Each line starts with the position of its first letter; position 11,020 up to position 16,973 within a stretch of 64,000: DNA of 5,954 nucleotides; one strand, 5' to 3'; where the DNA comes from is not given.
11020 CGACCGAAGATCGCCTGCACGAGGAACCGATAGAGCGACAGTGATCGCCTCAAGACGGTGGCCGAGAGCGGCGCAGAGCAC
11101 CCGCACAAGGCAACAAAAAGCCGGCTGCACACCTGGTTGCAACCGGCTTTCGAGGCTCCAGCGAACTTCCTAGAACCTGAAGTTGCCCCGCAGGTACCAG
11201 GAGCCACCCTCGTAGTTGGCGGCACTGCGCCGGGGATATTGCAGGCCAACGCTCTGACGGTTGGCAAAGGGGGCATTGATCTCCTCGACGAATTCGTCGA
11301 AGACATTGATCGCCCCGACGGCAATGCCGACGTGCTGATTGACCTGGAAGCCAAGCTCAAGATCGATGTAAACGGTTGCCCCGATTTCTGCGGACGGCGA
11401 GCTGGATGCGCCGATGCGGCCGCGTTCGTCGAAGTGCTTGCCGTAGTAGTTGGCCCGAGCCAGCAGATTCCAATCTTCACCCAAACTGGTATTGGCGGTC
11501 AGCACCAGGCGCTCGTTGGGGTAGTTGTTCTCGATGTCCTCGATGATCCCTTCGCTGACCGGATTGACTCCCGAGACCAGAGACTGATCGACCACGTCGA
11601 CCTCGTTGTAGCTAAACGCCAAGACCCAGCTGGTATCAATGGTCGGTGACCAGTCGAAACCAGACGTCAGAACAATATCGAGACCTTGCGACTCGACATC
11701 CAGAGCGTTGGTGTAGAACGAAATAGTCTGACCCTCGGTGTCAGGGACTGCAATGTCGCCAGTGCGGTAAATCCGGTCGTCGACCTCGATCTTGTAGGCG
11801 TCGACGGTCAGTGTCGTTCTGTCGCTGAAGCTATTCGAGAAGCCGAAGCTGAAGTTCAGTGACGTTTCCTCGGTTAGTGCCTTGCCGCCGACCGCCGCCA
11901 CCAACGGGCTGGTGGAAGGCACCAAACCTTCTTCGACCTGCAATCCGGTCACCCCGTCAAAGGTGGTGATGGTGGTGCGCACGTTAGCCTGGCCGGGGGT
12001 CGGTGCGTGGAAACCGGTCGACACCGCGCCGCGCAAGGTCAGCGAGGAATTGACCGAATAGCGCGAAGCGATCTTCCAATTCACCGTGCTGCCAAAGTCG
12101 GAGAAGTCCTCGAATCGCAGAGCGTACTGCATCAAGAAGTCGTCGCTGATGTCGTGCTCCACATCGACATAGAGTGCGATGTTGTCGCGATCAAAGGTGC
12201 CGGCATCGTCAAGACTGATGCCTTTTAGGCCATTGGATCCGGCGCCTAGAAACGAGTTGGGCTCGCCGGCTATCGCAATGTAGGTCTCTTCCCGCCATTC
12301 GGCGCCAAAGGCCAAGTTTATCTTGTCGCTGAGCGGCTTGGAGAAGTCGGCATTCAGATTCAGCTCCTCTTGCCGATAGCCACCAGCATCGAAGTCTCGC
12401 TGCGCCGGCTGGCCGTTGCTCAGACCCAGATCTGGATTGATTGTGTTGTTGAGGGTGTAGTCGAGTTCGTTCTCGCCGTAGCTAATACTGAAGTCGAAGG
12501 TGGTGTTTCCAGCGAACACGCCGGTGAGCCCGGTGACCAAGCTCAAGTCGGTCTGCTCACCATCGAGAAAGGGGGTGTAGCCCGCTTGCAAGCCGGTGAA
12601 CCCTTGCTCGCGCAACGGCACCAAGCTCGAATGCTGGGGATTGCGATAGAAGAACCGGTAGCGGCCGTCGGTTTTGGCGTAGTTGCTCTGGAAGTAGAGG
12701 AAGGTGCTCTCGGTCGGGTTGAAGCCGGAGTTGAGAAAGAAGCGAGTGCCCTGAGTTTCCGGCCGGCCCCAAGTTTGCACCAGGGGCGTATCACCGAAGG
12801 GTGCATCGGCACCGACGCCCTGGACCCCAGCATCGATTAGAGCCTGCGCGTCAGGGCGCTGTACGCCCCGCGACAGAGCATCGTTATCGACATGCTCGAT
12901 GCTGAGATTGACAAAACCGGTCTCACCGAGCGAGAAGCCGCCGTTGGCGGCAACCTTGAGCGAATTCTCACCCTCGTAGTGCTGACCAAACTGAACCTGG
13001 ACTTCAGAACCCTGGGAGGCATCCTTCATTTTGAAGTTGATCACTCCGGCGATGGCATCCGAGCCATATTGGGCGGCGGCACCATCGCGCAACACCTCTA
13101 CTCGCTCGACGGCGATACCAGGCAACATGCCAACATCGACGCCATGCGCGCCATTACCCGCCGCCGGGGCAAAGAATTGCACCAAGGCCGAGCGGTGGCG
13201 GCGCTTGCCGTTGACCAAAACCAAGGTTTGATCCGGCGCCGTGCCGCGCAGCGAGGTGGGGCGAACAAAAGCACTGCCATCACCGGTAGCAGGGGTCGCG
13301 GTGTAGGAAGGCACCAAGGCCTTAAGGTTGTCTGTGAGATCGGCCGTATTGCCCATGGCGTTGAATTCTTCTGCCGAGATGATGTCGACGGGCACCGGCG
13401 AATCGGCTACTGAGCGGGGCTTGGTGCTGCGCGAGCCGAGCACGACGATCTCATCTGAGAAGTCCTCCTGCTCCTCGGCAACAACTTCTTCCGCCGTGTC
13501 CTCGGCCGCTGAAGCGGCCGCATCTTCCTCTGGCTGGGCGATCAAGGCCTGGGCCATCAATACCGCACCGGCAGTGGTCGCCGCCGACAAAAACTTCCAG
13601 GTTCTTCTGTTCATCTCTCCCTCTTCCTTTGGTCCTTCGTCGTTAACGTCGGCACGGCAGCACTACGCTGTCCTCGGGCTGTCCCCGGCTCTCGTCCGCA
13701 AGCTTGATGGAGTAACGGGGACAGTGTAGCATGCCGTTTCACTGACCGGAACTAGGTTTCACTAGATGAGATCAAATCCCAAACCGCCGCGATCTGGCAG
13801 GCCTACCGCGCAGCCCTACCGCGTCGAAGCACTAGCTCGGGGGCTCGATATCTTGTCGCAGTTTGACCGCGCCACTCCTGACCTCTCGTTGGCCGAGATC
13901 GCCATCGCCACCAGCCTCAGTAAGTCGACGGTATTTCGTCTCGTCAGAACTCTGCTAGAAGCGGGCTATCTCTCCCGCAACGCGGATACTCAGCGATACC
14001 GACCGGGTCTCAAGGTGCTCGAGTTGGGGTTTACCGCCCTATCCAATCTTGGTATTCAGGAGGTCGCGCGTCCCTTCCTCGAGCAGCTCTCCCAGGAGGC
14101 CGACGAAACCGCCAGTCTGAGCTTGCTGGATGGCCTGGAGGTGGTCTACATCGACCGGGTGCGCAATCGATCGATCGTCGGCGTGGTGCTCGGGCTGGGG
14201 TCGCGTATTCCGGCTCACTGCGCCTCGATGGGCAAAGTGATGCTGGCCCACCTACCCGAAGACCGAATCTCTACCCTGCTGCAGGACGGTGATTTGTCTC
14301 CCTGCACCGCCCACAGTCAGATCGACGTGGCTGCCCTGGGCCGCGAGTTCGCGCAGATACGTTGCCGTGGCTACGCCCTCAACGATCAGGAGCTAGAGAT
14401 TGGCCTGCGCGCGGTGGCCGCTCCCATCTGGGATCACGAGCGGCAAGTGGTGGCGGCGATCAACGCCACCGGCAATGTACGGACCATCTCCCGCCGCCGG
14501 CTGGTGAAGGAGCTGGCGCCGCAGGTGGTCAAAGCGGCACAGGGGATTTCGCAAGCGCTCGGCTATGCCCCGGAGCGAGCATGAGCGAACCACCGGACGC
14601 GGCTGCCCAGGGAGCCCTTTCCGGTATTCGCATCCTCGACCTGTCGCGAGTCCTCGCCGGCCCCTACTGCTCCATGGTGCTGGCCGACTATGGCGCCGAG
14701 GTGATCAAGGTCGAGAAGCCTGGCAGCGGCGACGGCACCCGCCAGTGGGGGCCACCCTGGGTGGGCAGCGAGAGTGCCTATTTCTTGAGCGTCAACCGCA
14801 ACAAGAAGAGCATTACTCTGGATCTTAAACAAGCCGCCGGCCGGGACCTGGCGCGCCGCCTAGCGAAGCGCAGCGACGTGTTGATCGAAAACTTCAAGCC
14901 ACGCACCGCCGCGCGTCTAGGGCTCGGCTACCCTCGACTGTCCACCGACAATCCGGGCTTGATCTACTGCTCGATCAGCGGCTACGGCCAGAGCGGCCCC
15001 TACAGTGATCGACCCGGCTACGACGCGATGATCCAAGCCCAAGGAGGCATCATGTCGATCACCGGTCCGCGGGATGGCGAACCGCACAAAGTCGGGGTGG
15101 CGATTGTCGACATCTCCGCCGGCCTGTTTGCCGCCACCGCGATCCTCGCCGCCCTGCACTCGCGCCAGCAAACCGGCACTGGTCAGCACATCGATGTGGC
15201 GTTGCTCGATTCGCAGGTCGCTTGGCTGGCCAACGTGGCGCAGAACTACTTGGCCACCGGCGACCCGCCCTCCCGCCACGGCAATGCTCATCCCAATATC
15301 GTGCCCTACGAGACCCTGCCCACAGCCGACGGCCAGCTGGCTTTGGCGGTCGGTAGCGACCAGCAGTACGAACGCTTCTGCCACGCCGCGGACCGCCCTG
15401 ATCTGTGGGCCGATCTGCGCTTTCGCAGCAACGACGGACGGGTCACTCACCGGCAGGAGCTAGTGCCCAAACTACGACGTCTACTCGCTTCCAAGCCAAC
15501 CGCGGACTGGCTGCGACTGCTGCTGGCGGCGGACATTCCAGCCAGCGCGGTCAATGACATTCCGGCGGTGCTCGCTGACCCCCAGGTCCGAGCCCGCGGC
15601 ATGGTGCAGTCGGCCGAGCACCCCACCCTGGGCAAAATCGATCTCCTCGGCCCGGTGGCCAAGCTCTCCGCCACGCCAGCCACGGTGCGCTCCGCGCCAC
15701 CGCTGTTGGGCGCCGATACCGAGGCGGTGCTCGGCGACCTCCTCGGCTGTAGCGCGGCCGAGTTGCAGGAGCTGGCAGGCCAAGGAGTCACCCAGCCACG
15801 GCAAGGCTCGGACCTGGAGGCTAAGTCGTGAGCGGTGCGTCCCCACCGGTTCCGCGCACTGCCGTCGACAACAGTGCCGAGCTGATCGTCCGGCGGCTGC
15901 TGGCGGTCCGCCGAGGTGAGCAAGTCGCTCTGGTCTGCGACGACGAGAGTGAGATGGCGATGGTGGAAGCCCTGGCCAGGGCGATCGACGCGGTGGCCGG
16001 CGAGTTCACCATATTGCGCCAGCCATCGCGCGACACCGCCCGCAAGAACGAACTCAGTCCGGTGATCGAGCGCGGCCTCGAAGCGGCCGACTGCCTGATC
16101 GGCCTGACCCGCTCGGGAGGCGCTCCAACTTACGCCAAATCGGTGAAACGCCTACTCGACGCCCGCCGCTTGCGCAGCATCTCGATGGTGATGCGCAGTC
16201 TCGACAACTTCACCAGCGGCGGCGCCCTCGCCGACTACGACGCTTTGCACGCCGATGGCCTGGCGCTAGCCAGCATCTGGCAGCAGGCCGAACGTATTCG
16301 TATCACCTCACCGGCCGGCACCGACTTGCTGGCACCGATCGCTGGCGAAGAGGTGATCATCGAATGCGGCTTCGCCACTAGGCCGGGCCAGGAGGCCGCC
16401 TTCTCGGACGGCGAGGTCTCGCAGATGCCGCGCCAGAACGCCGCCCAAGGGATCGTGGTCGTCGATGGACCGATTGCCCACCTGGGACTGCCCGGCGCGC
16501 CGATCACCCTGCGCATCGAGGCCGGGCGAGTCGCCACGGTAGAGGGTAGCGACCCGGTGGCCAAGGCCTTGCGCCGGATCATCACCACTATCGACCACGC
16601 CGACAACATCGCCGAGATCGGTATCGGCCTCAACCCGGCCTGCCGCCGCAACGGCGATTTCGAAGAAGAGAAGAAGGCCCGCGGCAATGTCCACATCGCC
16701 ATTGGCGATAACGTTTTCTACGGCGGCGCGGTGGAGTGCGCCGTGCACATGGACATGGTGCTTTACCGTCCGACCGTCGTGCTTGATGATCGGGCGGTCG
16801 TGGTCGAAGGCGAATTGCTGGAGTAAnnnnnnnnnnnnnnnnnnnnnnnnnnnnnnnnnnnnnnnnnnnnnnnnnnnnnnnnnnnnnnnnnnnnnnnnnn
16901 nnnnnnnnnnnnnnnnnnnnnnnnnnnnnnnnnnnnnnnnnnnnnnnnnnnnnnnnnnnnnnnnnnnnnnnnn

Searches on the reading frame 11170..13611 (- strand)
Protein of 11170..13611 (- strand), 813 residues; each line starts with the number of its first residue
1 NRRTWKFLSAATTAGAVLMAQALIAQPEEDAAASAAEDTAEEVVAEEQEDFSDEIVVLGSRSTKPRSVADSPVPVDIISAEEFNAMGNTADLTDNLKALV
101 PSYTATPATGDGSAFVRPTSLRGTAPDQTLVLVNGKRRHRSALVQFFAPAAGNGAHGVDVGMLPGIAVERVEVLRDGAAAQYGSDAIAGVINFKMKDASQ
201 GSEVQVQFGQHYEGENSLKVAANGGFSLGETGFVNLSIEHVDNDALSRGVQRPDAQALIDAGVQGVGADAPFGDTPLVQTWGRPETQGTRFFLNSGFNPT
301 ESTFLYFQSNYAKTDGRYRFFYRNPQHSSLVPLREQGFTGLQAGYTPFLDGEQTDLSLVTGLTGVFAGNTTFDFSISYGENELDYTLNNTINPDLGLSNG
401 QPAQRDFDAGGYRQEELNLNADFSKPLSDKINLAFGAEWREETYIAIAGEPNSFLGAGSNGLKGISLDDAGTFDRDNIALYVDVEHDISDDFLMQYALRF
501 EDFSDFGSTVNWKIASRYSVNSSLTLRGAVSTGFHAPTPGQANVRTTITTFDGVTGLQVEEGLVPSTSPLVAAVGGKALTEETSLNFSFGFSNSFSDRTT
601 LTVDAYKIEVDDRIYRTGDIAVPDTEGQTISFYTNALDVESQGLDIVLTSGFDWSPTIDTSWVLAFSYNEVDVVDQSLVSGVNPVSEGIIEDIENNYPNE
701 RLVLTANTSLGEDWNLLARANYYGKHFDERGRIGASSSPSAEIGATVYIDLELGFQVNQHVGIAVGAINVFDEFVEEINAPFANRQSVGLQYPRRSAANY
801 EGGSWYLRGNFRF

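Call 50: search_protein_families(library=pfam, max_evalue=0.001, proteins=[window:11170-13611:-])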
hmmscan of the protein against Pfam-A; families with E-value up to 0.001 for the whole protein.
window:11170-13611:- (813 aa): 3 families
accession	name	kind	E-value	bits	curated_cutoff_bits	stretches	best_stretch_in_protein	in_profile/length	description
PF00593.30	TonB_dep_Rec_b-barrel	-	6.8e-32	112.3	27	1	297-770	7-436/436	TonB dependent receptor-like, beta-barrel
PF07715.20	Plug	-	4.9e-17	62.8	23.9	1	68-190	2-107/107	TonB-dependent Receptor Plug Domain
PF14905.12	OMP_b-brl_3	-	1.6e-08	34.5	27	1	371-503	11-139/408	Outer membrane protein beta-barrel family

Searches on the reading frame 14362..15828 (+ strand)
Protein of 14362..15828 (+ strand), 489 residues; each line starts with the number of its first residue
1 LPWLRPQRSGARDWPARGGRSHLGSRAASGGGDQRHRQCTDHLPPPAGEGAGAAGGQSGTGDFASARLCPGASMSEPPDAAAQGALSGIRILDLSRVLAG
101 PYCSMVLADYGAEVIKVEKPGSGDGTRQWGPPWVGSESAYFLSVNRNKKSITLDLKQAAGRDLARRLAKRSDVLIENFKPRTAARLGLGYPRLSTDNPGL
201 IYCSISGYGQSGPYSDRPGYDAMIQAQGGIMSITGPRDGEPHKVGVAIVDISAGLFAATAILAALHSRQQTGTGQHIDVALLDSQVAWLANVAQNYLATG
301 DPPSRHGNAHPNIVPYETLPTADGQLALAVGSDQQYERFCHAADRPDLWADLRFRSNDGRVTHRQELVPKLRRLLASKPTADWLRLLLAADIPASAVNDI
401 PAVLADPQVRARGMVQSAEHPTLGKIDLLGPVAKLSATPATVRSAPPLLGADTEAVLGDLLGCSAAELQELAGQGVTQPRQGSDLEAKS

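Call 67: search_protein_families(library=pfam, max_evalue=0.00001, proteins=[window:14362-15828:+])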
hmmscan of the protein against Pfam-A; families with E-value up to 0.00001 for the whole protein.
window:14362-15828:+ (489 aa): 1 family
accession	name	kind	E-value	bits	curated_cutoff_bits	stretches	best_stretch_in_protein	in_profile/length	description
PF02515.22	CoA_transf_3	-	2.3e-139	465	23.3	1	86-453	1-366/366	CoA-transferase family III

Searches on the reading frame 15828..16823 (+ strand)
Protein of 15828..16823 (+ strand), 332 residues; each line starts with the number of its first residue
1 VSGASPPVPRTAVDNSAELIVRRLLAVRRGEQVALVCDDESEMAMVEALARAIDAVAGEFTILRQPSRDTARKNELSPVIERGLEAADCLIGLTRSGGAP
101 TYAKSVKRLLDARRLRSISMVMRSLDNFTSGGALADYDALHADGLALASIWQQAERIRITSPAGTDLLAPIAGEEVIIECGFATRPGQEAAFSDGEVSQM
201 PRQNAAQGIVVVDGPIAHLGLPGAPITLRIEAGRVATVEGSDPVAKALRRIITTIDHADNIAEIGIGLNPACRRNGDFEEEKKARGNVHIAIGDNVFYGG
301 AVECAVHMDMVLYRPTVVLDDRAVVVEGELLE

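Call 67: search_protein_families(library=pfam, max_evalue=0.00001, proteins=[window:15828-16823:+])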
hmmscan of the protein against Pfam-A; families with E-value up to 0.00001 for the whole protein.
window:15828-16823:+ (332 aa): 1 family
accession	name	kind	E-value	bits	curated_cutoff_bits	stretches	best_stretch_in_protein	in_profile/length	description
PF02073.20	Peptidase_M29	-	6.8e-08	32.2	27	0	153-294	203-348/406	Thermophilic metalloprotease (M29)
